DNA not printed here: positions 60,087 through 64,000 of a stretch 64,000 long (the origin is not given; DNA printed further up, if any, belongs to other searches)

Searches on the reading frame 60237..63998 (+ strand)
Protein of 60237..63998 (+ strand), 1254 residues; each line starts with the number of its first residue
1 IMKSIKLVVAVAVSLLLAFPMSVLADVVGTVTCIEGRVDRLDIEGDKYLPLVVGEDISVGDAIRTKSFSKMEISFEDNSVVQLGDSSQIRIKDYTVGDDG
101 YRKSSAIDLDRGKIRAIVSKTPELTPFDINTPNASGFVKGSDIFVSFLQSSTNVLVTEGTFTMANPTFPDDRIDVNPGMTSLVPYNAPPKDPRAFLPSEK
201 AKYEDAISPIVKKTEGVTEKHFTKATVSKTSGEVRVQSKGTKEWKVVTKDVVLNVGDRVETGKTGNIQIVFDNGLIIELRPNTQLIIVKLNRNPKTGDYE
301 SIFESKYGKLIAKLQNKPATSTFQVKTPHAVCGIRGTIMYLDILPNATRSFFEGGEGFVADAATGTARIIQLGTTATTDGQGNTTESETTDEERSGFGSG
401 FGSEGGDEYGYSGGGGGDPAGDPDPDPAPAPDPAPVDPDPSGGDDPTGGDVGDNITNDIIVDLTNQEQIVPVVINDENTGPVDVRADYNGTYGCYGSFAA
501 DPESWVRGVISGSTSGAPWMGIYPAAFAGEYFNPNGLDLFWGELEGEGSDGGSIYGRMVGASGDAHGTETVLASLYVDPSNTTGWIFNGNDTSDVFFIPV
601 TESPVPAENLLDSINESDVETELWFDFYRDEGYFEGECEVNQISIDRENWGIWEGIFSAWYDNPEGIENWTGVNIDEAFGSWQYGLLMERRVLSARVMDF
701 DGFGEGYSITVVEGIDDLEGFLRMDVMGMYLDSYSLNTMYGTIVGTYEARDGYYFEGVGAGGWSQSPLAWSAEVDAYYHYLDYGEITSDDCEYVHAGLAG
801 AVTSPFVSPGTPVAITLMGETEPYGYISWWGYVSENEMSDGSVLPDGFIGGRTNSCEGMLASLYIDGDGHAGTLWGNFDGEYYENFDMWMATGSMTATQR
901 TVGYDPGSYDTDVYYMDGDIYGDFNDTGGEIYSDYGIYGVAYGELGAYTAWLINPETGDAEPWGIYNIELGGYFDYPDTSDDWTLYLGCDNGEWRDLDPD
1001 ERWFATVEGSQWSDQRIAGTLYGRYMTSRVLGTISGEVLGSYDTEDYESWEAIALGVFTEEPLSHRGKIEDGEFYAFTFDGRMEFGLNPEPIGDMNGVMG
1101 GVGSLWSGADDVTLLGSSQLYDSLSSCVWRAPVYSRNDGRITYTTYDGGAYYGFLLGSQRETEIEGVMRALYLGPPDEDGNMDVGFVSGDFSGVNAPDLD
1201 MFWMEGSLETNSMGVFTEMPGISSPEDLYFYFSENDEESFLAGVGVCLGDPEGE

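Call 57: search_protein_families(library=pfam, proteins=[window:60237-63998:+], max_evalue=0.00001)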
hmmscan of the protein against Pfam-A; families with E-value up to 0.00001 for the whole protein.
window:60237-63998:+ (1254 aa): 1 family
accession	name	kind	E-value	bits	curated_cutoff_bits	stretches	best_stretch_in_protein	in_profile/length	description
PF04773.18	FecR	-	3.5e-24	85.5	24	2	61-160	1-95/97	FecR protein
